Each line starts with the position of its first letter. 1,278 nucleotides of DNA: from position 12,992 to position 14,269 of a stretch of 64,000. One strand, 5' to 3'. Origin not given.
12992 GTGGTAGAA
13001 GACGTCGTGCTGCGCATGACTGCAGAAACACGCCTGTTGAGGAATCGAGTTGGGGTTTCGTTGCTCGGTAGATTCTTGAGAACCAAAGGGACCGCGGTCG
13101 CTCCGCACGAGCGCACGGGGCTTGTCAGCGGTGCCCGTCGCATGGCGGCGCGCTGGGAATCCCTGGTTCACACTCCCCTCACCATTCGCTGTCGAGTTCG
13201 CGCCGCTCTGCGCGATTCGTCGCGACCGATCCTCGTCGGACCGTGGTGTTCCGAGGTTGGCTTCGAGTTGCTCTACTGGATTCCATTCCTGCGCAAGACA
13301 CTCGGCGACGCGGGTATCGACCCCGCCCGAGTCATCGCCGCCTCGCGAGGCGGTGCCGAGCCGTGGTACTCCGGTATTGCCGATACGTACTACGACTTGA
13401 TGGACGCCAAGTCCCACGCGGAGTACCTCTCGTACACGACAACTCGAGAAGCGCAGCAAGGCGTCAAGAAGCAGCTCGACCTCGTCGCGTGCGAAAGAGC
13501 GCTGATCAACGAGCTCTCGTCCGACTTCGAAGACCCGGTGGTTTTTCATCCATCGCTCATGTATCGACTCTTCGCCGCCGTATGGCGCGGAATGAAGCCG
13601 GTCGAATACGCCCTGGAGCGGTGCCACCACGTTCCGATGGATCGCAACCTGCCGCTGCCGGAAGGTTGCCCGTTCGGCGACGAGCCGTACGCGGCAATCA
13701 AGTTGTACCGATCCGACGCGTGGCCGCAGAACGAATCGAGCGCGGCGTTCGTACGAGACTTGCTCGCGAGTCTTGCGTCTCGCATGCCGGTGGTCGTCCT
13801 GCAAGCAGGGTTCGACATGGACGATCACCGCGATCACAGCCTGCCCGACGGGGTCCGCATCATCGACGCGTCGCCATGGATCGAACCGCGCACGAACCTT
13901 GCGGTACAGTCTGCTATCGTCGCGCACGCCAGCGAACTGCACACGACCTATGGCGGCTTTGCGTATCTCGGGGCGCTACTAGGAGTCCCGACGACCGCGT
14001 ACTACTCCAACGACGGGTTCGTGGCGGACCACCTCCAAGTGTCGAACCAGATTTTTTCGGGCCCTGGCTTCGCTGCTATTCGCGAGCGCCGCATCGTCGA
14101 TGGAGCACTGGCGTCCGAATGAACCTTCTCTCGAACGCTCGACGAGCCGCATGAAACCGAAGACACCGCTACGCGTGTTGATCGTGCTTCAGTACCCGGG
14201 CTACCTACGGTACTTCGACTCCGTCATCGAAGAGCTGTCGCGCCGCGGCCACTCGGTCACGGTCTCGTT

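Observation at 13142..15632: Adjacent split genes whose homologs are fused, in the opposite order, in one 1018-aa protein 8 kb away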

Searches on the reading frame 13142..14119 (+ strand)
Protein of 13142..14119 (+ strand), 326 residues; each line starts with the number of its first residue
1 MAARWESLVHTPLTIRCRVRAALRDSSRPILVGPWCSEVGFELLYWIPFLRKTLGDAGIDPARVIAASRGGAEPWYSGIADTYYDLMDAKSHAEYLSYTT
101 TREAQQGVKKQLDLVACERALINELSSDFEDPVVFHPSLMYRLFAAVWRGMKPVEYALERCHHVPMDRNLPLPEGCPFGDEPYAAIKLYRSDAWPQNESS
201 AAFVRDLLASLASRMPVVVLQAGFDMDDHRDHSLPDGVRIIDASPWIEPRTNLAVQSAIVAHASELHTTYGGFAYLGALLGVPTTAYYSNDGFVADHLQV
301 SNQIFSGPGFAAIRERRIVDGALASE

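Call 9: search_protein_families(library=pfam, proteins=[window:13142-14119:+], max_evalue=0.1)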
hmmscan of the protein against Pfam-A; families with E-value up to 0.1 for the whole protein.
window:13142-14119:+ (326 aa): 0 families

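Call 10: search_protein_families(library=ncbifam, proteins=[window:13142-14119:+], max_evalue=0.1)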
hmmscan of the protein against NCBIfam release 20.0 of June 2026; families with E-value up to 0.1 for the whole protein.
window:13142-14119:+ (326 aa): 0 families

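Call 13: find_homologous_proteins(query=window:13142-14119:+)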
Query window:13142-14119:+ (326 aa): 1119 proteins with E <= 0.001 among 8000 candidates; the best 120 are listed.
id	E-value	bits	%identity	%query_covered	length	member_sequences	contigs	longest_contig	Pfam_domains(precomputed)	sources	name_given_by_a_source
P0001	3.2e-221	751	100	100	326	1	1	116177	-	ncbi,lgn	-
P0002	3.0e-144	498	66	98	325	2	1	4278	-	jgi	-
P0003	2.7e-70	255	46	90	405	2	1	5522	-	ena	-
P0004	5.0e-68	248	45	87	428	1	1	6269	-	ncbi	-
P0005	7.2e-63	231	41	91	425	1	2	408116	-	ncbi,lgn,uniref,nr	ncbi:hypothetical protein SAMN06265365_107177 [Tistlia consotensis]|uniref:Uncharacterized protein n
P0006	1.5e-62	230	43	84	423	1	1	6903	-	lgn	-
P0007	1.8e-62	229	43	91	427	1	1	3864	-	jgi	jgi:hypothetical protein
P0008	2.0e-62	229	42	91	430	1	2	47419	-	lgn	-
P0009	2.6e-62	229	42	87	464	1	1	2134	-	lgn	-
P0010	5.5e-62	228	43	84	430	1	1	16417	-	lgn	-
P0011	2.0e-61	226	42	94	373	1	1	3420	-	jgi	jgi:hypothetical protein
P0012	8.3e-61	224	41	90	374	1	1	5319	-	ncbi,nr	ncbi:MAG TPA: hypothetical protein VMT52_08480 [Planctomycetota bacterium]|nr:hypothetical protein [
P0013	1.5e-60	223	40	91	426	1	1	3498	-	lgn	-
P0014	5.2e-60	221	42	83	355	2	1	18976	-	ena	-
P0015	6.0e-60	221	41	90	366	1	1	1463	-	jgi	jgi:hypothetical protein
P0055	5.3e-54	201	39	84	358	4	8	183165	-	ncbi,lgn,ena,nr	ncbi:MAG TPA: hypothetical protein VN654_19445 [Vicinamibacterales bacterium]|nr:hypothetical protei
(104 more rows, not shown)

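Call 16: find_encoding_contigs(protein=P0001, flank=10000, max_places=3)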
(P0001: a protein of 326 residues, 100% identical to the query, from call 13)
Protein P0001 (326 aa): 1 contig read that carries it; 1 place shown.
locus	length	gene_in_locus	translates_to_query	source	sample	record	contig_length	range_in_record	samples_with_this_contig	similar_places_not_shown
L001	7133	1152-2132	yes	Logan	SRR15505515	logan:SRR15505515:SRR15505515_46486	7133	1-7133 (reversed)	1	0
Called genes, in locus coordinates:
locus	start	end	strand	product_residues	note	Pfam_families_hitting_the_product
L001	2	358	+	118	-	?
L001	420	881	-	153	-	PF01467:CTP_transf_like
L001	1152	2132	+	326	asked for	-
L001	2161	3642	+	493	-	-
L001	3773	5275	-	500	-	PF14312:FG-GAP_2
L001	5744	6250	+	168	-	-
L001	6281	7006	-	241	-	-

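Call 17: find_encoding_contigs(protein=P0005, flank=10000, max_places=3)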
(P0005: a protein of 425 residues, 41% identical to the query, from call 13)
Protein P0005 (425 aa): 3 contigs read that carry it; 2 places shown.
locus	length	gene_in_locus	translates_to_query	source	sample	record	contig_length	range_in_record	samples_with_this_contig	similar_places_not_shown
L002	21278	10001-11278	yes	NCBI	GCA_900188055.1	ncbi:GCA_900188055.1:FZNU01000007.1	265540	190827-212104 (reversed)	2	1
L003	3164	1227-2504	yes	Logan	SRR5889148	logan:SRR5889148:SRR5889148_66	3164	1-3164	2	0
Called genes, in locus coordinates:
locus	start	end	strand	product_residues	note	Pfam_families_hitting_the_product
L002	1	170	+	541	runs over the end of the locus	-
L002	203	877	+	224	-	PF13489:Methyltransf_23 (faint)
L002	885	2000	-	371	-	-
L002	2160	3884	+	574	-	-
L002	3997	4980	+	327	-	PF05050:Methyltransf_21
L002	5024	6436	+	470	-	-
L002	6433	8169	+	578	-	-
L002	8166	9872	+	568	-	-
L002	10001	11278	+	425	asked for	-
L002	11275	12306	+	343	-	-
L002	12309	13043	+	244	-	-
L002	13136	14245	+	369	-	PF01467:CTP_transf_like, PF13489:Methyltransf_23, PF13847:Methyltransf_31 (weak), PF08241:Methyltransf_11, PF08242:Methyltransf_12 (weak), PF13649:Methyltransf_25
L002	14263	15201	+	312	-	-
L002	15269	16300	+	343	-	PF01370:Epimerase, PF04321:RmlD_sub_bind (faint), PF16363:GDP_Man_Dehyd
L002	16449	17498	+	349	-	PF03102:NeuB, PF08666:SAF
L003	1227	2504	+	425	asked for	-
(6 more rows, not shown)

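Call 24: find_related_loci(query=A1, collection=genome_contigs, flank=10000)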
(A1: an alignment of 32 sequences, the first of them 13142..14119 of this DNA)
Query A1 (326 aa) in genome_contigs; peptide patterns used: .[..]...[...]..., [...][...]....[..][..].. (x = any residue, [..] = any of these).
395 stretches matched a pattern; 389 encode a relative of the query (tblastn E <= 1e-3); the best 80 are kept; 77 distinct loci.
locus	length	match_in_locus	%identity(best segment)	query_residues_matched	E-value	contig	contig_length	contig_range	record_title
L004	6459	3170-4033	45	20-306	1e-76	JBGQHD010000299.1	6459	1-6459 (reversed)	MAG: Planctomycetia bacterium isolate OBJ2_061818_090_11 k141_189179_length_6459_cov_8.7794, whole genome shotgun sequen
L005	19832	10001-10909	43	8-306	3e-74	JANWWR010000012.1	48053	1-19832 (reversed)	MAG: Gemmatales bacterium isolate SKYG27 k141_206968, whole genome shotgun sequence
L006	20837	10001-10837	45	29-306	5e-71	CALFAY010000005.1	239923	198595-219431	MAG: uncultured planctomycete isolate H1_Bin_Bin_101_sub_1 genome assembly, contig: c_000000429365, whole genome shotgun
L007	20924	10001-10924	41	6-301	4e-67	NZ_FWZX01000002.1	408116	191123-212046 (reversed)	Tistlia consotensis USBA 355, whole genome shotgun sequence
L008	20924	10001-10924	42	6-301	7e-67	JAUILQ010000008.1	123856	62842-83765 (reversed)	MAG: Alphaproteobacteria bacterium isolate Co_bin.5 NODE_1517_length_123856_cov_1.718554, whole genome shotgun sequence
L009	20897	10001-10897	41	6-301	1e-65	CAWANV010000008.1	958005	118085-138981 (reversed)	MAG: uncultured Alphaproteobacteria bacterium isolate MFD01561.bin.2.114 genome assembly, contig: contig_1584, whole gen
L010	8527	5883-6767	39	25-316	3e-64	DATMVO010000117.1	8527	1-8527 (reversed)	MAG TPA_asm: Solirubrobacteraceae bacterium isolate SMAG_U13070 k141_743631, whole genome shotgun sequence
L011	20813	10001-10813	43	26-304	4e-62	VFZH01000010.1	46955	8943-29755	MAG: Acidimicrobiia bacterium isolate K_Offshore_80m_m2_020 K_Offshore_80m_m2_020_Ga0194132_10001500, whole genome shotg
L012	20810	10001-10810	45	29-300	2e-61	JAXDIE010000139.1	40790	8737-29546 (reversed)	MAG: Thermoleophilaceae bacterium isolate BP_540 scaffold_2105149, whole genome shotgun sequence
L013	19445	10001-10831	40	26-300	9e-60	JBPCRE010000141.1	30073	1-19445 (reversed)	MAG: Thermoleophilaceae bacterium isolate TH_ant_mag_226 k127_8064903, whole genome shotgun sequence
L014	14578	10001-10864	41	28-309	9e-60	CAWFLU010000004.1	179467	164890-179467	MAG: uncultured Alphaproteobacteria bacterium isolate MFD06298.bin.1.211 genome assembly, contig: contig_14222, whole ge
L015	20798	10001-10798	44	30-300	4e-59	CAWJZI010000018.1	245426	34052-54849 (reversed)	MAG: uncultured Actinomycetes bacterium isolate MFD07639.bin.2.20 genome assembly, contig: contig_4645, whole genome sho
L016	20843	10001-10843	39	28-313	1e-58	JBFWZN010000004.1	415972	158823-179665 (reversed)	MAG: Vicinamibacterales bacterium isolate CA_2019_TPBS_189 NODE_150_length_415972_cov_10.092556_TPBS, whole genome shotg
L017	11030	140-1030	39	23-315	8e-58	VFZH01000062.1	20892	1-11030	MAG: Acidimicrobiia bacterium isolate K_Offshore_80m_m2_020 K_Offshore_80m_m2_020_Ga0194132_10005353, whole genome shotg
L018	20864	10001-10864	37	21-311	6e-58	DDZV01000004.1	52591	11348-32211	MAG TPA_asm: Acidobacteria bacterium UBA2999 UBA2999_contig_52262, whole genome shotgun sequence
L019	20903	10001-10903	40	20-314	1e-57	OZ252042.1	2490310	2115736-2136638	MAG: Vicinamibacterales bacterium isolate b9647b32-f442-4127-8d5a-5878b2b4265b genome assembly, chromosome: 1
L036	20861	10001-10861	36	26-311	5e-55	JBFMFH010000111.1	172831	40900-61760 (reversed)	MAG: Acidobacteriota bacterium isolate MAG266 MAG266_111, whole genome shotgun sequence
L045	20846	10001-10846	39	30-313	3e-54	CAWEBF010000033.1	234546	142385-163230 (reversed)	MAG: uncultured Acidobacteriota bacterium isolate MFD05567.bin.2.14 genome assembly, contig: contig_8150, whole genome s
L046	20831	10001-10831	36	27-309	2e-54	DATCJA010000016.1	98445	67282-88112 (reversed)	MAG TPA_asm: Vicinamibacterales bacterium isolate SMAG_U7873 k141_2552134, whole genome shotgun sequence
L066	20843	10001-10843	38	29-313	1e-53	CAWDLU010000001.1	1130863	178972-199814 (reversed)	MAG: uncultured Actinomycetes bacterium isolate MFD04944.bin.2.128 genome assembly, contig: contig_21250, whole genome s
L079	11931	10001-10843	37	21-305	5e-53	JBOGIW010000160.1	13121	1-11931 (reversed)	MAG: Vicinamibacterales bacterium isolate M3-S_metawrap_bin.136 k127_3276838, whole genome shotgun sequence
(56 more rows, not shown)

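Call 27: predict_structure(alignment_id=A1)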
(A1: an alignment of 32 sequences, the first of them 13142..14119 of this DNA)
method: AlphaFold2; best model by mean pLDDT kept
length: 326 residues; sequences in the alignment: 32
mean_pLDDT: 91.1   pTM: 0.91
mean pLDDT of the five models: 91.1, 90.9, 89.6, 89.6, 88.0
residues with pLDDT >= 90: 244; 70-90: 71; 50-70: 7; < 50: 4
segments of 3 or more residues with pLDDT < 50: 323-326
pLDDT, mean of each block of 10 residues (from residue 1): 81 93 93 92 97 98 96 96 94 93 94 95 89 96 94 96 96 89 94 88 91 95 76 79 93 96 95 93 94 83 94 89 46
secondary structure, 60 per line:
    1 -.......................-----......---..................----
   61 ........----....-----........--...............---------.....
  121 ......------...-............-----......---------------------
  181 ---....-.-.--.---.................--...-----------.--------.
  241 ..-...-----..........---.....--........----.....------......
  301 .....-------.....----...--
elements in order: H2-24 E30-35 H39-56 E64-68 H73-76 E82-85 H86-89 H92-106 H116-126 E133-135 H137-148 H154-159 E184-187 H198-214 E217-219 E240-242 H252-261 E265-269 H272-279 E284-288 H295-305 E313-317

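Call 31: search_solved_structures(query=A1, max_evalue=10)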
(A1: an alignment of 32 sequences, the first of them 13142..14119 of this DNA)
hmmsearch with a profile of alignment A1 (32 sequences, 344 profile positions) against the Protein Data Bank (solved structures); distinct sequences matched with E-value up to 10: 0.

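Call 55: search_protein_families(library=pfam, proteins=[L045:8242-9168:+, L066:13080-14108:-, L046:15893-17086:+, L079:5645-6520:+, L005:3957-5009:+, L036:3399-4772:+, L004:2144-2887:+, L009:10912-12159:+, L036:15202-15750:+, L019:17142-18290:+], max_evalue=0.001)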
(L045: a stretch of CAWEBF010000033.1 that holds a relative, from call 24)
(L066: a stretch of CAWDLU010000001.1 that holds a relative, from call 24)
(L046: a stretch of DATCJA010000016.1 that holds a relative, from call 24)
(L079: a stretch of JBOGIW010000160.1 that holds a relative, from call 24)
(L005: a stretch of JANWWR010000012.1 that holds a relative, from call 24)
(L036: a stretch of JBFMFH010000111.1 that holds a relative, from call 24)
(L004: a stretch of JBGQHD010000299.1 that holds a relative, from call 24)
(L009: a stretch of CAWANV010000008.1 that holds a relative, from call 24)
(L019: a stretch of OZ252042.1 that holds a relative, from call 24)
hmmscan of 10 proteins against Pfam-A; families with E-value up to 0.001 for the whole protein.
L045:8242-9168:+ (309 aa): 5 families
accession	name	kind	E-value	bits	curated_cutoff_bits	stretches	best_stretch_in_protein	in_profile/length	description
PF13489.12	Methyltransf_23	-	1.1e-14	54.9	27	1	122-262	22-163/164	Methyltransferase domain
PF08241.18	Methyltransf_11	-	4.3e-08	34.1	21.2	1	127-217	1-95/95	Methyltransferase domain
PF08242.18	Methyltransf_12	-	5.2e-08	34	30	1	127-215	1-98/98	Methyltransferase domain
PF13649.12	Methyltransf_25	-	5.1e-07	30.7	27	1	127-213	2-97/97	Methyltransferase domain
PF13847.12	Methyltransf_31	-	0.00087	19.4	27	0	125-227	6-119/145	Methyltransferase domain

L066:13080-14108:- (343 aa): 1 family
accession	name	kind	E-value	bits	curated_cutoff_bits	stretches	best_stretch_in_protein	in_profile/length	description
PF01061.29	ABC2_membrane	-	5e-07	29.9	26.9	1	84-291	10-209/211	ABC-2 type transporter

L046:15893-17086:+ (398 aa): 1 family
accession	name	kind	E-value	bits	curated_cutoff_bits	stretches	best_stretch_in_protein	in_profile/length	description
PF01522.26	Polysacc_deac_1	-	9.7e-23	80.9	23.1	2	283-361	48-123/124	Polysaccharide deacetylase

L079:5645-6520:+ (292 aa): 1 family
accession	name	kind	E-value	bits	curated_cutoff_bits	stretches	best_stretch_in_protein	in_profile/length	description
PF00551.24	Formyl_trans_N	-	1.7e-17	64.2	26.1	1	83-219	60-174/181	Formyl transferase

L005:3957-5009:+ (351 aa): 2 families
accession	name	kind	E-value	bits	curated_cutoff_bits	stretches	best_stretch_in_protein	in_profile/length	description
PF05050.19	Methyltransf_21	-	9.6e-15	55.6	22.7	1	160-331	1-172/173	Methyltransferase FkbM domain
PF02475.24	TRM5-TYW2_MTfase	-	5.8e-05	23.5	28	1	148-211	30-92/164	TRM5/TYW2 methyltransferase domain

L036:3399-4772:+ (458 aa): 0 families

L004:2144-2887:+ (248 aa): 2 families
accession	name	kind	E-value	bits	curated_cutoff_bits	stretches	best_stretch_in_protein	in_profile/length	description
PF08282.18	Hydrolase_3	-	1.4e-07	31.9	20.9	1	152-210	186-244/255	haloacid dehalogenase-like hydrolase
PF00702.32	Hydrolase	-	1.6e-05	25.8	26.4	0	117-189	109-191/191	haloacid dehalogenase-like hydrolase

L009:10912-12159:+ (416 aa): 4 families
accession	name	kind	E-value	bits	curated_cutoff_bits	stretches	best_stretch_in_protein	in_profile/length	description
PF01408.29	GFO_IDH_MocA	-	1.7e-28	100.1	24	1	73-192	1-120/120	Oxidoreductase family, NAD-binding Rossmann fold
PF22725.1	GFO_IDH_MocA_C3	-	5e-14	52.8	27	1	200-308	1-122/124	GFO/IDH/MocA C-terminal domain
PF02894.22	GFO_IDH_MocA_C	-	3.8e-09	37.1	22.9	1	204-395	1-209/218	Oxidoreductase family, C-terminal alpha/beta domain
PF03447.22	NAD_binding_3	-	2.3e-06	28.8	24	1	79-190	1-115/116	Homoserine dehydrogenase, NAD binding domain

L036:15202-15750:+ (183 aa): 3 families
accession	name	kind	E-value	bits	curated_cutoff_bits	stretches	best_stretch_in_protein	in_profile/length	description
PF00132.30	Hexapep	-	1.7e-19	69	27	2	124-158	2-36/36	Bacterial transferase hexapeptide (six repeats)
PF25084.1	LbH_EIF2B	-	3.8e-08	33.7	54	1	28-99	20-93/105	EIF2B subunit epsilon LbH domain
PF14602.12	Hexapep_2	-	9.2e-08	32.1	27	1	128-157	6-33/34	Hexapeptide repeat of succinyl-transferase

L019:17142-18290:+ (383 aa): 8 families
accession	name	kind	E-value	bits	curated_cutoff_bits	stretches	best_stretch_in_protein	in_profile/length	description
PF01370.27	Epimerase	-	6.5e-43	147.3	20.9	2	8-136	1-123/240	NAD dependent epimerase/dehydratase family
PF16363.11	GDP_Man_Dehyd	-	3.1e-39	135.8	27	2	176-347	141-330/332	GDP-mannose 4,6 dehydratase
PF01073.25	3Beta_HSD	-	1.5e-14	54.1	22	1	9-134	1-122/280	3-beta hydroxysteroid dehydrogenase/isomerase family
PF02719.21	Polysacc_synt_2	-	9.7e-09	35.3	20.2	1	8-127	1-127/293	Polysaccharide biosynthesis protein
PF07993.18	NAD_binding_4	-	8.3e-07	28.8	20.1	1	10-231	1-214/258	Male sterility protein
PF13460.12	NAD_binding_10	-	2.9e-05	24.4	27.2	1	12-134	1-104/184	NAD(P)H-binding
PF05368.20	NmrA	-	3.9e-05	23.8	27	1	7-84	4-78/298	NmrA-like family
PF00106.31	adh_short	-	0.0005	20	26.6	1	7-71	2-66/195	short chain dehydrogenase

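Call 57: search_protein_families(library=pfam, alignment_id=A1, max_evalue=1)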
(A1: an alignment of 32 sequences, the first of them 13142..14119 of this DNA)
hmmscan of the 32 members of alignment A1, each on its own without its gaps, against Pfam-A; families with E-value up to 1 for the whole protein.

A. member 1, window:13142-14119:+ (326 aa): 0 families

B. families by the number of members that match (of 32 scanned): 11 families
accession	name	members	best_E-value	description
PF01075.23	Glyco_transf_9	2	0.071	Glycosyltransferase family 9 (heptosyltransferase)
PF16521.10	Myosin-VI_CBD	1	0.00024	Myosin VI cargo binding domain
PF22738.1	NNH7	1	0.039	NACHT N-terminal Helical domain 7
PF03909.22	BSD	1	0.041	BSD domain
PF19969.4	VMAP-M8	1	0.062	vWA-MoxR associated protein middle region (VMAP-M) 8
PF25472.1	DUF7902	1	0.075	Domain of unknown function (DUF7902)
PF04669.19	PBDC1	1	0.13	PBDC1 protein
PF17640.7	UL17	1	0.16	Uncharacterized UL17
PF08571.15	Yos1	1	0.19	Yos1-like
PF20483.3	Flavi_NS5_thumb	1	0.2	Flavivirus RNA-directed RNA polymerase, thumb domain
PF14284.11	PcfJ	1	0.41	PcfJ-like protein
